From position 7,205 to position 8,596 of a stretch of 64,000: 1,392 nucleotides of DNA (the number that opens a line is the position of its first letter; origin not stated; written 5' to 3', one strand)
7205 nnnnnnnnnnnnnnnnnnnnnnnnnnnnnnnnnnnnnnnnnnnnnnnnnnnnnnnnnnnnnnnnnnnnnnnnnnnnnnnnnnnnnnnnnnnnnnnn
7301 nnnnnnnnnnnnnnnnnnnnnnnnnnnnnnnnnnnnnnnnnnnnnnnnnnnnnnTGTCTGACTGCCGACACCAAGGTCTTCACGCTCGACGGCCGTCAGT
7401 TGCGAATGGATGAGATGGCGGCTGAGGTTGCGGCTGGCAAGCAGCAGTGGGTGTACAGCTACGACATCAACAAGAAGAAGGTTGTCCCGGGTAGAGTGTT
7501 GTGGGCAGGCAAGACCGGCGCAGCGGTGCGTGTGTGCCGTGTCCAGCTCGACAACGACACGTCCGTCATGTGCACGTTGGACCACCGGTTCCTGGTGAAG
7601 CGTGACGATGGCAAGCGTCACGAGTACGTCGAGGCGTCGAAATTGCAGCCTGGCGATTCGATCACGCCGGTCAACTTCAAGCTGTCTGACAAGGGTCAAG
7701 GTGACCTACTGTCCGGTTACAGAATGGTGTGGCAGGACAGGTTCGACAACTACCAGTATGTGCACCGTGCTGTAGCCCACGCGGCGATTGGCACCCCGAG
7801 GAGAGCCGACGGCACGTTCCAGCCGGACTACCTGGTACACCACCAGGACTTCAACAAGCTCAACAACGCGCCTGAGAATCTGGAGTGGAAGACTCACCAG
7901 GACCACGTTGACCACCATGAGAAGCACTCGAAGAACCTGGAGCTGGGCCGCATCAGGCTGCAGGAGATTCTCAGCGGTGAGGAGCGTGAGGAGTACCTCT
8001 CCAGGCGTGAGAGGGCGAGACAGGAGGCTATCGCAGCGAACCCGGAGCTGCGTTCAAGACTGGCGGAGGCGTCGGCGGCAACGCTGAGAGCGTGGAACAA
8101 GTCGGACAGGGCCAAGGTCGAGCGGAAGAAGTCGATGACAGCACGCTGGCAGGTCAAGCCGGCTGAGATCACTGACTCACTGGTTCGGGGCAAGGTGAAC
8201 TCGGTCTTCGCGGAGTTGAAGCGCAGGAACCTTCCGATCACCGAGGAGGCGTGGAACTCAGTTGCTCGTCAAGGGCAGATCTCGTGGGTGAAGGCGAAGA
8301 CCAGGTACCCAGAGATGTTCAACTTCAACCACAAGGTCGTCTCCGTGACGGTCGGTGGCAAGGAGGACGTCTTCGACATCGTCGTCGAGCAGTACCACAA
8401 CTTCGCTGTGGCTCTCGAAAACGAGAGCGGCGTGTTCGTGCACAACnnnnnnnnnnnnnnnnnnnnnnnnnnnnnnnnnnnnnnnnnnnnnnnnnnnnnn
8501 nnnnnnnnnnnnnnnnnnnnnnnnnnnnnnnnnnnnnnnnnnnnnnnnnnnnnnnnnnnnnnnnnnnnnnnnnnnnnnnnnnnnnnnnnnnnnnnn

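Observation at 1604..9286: Three inteins in the packaging genes: one in the terminase P-loop and two, of different endonuclease types, in the portal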

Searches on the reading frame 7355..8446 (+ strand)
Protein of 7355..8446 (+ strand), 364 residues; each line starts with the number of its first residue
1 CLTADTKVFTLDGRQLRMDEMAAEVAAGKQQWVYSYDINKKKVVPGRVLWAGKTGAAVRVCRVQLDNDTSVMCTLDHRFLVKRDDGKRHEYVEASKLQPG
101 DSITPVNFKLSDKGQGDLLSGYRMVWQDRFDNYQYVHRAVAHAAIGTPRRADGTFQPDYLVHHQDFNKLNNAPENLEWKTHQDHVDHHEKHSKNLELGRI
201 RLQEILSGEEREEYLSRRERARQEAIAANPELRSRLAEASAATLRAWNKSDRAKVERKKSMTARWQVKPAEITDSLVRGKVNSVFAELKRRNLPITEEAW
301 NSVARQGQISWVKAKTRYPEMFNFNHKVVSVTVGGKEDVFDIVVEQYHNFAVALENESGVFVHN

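Call 7: search_protein_families(library=pfam, proteins=[window:7355-8446:+], max_evalue=1)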
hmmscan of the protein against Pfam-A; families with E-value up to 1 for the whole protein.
seq(364 aa): 4 families
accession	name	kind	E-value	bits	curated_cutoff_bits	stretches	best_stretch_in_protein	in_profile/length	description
PF14890.11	Intein_splicing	-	8e-17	61.9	35.8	1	12-364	6-155/155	Intein splicing domain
PF13392.12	HNH_3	-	1.2e-06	28.5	24.8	1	135-185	2-45/46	HNH endonuclease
PF24957.1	DrmE_C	-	0.0043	17.2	27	1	61-105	5-49/181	DISARM protein DrmE, C-terminal domain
PF15645.12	Tox-PLDMTX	-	0.0045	17.6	26.1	1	298-349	20-67/142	Dermonecrotoxin of the Papain-like fold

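Call 46: search_solved_structures(query=window:7355-8446:+, max_evalue=0.01, show_alignments=2)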
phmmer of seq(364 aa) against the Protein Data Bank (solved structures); distinct sequences matched with E-value up to 0.01: 0.

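Call 65: search_dna_similar(query=window:7355-8446:+, collection=phages, mode=protein, max_rows=25, max_evalue=0.001)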
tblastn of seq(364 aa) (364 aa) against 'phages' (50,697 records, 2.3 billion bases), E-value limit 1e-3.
Records with a match: 11; places in all: 11; records where one place covers at least 80% of the query: 5.
Best place of each record, by identity: <60% 11.
By first word of the organism name: Bacillus 3; uncultured 3; Aphanizomenon 1; Rhodobacter 1; Streptococcus 1; Dulem 1; Salmonella 1.
By host as written in the record: - 3; Bacillus subtilis W-23-S(r); Bacillus licheniformis ATCC 9945a 2; Aphanizomenon flos-aquae 1; Rhodobacter capsulatus YW1 1; Streptococcus agalactiae 1; Propithecus coquereli 1; Bacillus subtilis BEST7003 1; Salmonella enterica subsp. enterica serovar Typhimurium SE-BS17 1.
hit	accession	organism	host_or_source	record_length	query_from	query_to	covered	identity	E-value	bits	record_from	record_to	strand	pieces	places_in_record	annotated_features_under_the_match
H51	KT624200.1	Bacillus phage SP-15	Bacillus subtilis W-23-S(r); Bacillus ...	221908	1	364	100%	27.5%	2e-22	104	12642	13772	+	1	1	hypothetical protein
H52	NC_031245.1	Bacillus phage SP-15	Bacillus subtilis W-23-S(r); Bacillus ...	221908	1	364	100%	27.5%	2e-22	104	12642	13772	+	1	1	hypothetical protein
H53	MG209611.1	Aphanizomenon phage vB_AphaS-CL131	Aphanizomenon flos-aquae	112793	1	364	100%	24.9%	1e-14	81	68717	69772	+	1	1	dCTP deaminase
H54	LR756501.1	uncultured phage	metagenomic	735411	1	352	97%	24.3%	2e-7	59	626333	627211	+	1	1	record has no annotation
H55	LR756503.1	uncultured phage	metagenomic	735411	1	352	97%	24.3%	2e-7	59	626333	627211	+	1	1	record has no annotation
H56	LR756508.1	uncultured phage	metagenomic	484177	1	195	54%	35.1%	2e-25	113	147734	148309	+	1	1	record has no annotation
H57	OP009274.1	Rhodobacter phage RcKickapoo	Rhodobacter capsulatus YW1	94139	1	188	52%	33.2%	2e-9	66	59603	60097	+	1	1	DNA polymerase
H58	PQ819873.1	Streptococcus phage vB_SagM-GXN1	Streptococcus agalactiae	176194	1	200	55%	30.5%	9e-13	76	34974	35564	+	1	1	none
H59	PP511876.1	Dulem virus 42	Propithecus coquereli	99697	119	187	19%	40.8%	7e-4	48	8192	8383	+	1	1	endonuclease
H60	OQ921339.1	Bacillus phage SPO1L4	Bacillus subtilis BEST7003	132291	135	187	15%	49.1%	7e-4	48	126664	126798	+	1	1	hypothetical protein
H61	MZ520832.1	Salmonella phage SSBI34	Salmonella enterica subsp. enterica ...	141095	135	188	15%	48.1%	8e-4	47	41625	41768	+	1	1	HNH endonuclease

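Call 68: get_annotated_region(hit=H51, flank=2500)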
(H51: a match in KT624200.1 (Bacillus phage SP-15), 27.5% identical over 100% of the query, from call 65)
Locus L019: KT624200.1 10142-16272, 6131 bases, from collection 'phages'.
description: Bacillus phage SP-15, complete genome.
organism: Bacillus phage SP-15 (NCBI taxid 1792032)
taxonomy: Viruses; Duplodnaviria; Heunggongvirae; Uroviricota; Caudoviricetes; Thornevirus; Thornevirus SP15
host: Bacillus subtilis W-23-S(r); Bacillus licheniformis ATCC 9945a; source: soil sample; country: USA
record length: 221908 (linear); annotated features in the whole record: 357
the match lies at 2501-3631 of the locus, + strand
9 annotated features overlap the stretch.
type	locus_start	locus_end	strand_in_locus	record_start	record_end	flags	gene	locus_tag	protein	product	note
CDS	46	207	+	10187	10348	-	-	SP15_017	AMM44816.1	hypothetical protein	-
CDS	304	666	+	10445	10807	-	-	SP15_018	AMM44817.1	hypothetical protein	-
CDS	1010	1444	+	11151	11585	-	-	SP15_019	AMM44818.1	hypothetical protein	similar to YP_001918130.1 conserved hypothetical protein [Natranaerobius thermophilus JW/NM-WN-LF]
CDS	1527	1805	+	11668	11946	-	-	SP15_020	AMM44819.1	hypothetical protein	-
CDS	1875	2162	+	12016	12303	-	-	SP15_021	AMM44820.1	hypothetical protein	-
CDS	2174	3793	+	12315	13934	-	-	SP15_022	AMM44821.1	hypothetical protein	similar to YP_002371855.1 hypothetical protein PCC8801_1648 [Cyanothece sp. PCC 8801]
CDS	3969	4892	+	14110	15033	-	-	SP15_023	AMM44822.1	holliday junction resolvase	similar to ADB28377.1 hypothetical protein [Bacillus phage 250]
CDS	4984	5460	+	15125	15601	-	-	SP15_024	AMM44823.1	hypothetical protein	-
CDS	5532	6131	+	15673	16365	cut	-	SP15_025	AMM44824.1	hypothetical protein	-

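Call 86: predict_structure(alignment_id=A4)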
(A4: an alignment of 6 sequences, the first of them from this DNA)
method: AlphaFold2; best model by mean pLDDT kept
length: 364 residues; sequences in the alignment: 6
mean_pLDDT: 67.9   pTM: 0.53
mean pLDDT of the five models: 67.9, 63.3, 58.4, 58.3, 53.0
residues with pLDDT >= 90: 79; 70-90: 94; 50-70: 98; < 50: 93
segments of 3 or more residues with pLDDT < 50: 112-121, 137-149, 239-254, 256-279, 300-323
pLDDT, mean of each block of 10 residues (from residue 1): 91 85 89 86 85 90 89 95 83 94 80 39 65 53 41 55 57 59 68 63 73 78 70 55 42 46 37 42 59 56 41 34 70 93 88 83 89
secondary structure, 60 per line:
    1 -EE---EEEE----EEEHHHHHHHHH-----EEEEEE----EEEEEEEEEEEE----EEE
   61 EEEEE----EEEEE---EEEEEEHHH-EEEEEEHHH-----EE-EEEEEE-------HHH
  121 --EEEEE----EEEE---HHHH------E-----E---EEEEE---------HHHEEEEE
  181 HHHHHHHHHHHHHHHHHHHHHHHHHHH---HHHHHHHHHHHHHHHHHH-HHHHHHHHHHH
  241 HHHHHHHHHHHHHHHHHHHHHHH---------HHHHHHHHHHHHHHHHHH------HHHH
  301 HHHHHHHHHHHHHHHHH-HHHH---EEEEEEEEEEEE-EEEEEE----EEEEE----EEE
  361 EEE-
elements in order: E7-10 E15-17 H18-26 E32-37 E42-53 E58-65 E70-74 E78-83 E88-93 E105-110 E123-127 E132-135 H139-142 E159-163 E176-180 H181-207 H211-228 H230-263 H273-290 H297-317 H319-322 E326-337 E339-344 E349-353 E358-363

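Call 94: fold_search(model_id=the predicted structure, library=pdb)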
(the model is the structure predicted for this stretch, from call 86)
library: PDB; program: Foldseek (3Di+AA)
matches with E <= 10: 142; with E <= 0.001: 44
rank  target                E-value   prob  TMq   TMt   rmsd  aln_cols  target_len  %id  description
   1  1dq3                  4.3e-08  1.00  0.34  0.28  21.6       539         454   12  CRYSTAL STRUCTURE OF AN ARCHAEAL INTEIN-ENCODED HOMING ENDONUCLEASE PI-PFUI (released 2000-07-05)
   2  6rpq                  3.1e-06  1.00  0.25  0.35  11.9       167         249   16  Crystal structure of PhoCDC21-1 intein (released 2019-08-14)
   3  1zd7_A                6.8e-06  1.00  0.25  0.54   2.7       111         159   17  1.7 Angstrom Crystal Structure Of Post-Splicing Form of a dnaE Intein from Synechocystis Sp. Pcc 6803 (released 2006-01-24)
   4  2lqm_MODEL_1_A        8.0e-06  1.00  0.26  0.52  11.0       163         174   18  Solution Structures of RadA intein from Pyrococcus horikoshii (released 2012-05-16)
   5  1zde                  1.2e-05  1.00  0.26  0.56   3.7       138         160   15  1.95 Angstrom Crystal Structure of a dnaE Intein Precursor from Synechocystis Sp. Pcc 6803 (released 2006-01-24)
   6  6frg                  1.8e-05  1.00  0.25  0.55   4.3       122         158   16  Crystal structure of G-1F mutant of Ssp DnaB Mini-Intein variant M86 (released 2019-01-30)
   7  3nzm                  2.4e-05  1.00  0.24  0.51   4.8       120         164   18  Crystal structure of DNAE intein with N-extein in redox trap (released 2011-06-01)
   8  5i0a                  2.6e-05  1.00  0.25  0.60   4.2       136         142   15  RecA mini intein in complex with cisplatin (released 2016-09-21)
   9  4kl5_A                2.7e-05  1.00  0.24  0.59  11.5       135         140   17  Crystal structure of NpuDnaE intein (released 2013-09-04)
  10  6rpp                  2.9e-05  1.00  0.26  0.52   3.3       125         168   22  Crystal structure of PabCDC21-1 intein (released 2019-08-14)
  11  2imz_A                2.9e-05  1.00  0.25  0.58   2.9       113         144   18  Crystal structure of Mtu recA intein splicing domain (released 2007-05-01)
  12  4gig                  4.0e-05  1.00  0.25  0.53   4.4       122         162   15  crystal structure of T69A mutant of trapped Dnae intein precursor (released 2013-03-06)
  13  3igd                  4.5e-05  1.00  0.24  0.59   5.7       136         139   16  Crystal structure of Mtu recA intein, splicing domain (released 2009-10-06)
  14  2lcj_MODEL_1_A        5.3e-05  1.00  0.26  0.49   5.4       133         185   21  Solution NMR structure of Pab PolII Intein (released 2011-09-21)
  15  4e2t_A                5.9e-05  1.00  0.24  0.48   3.3       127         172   19  Crystal Structures of RadA intein from Pyrococcus horikoshii (released 2012-05-16)
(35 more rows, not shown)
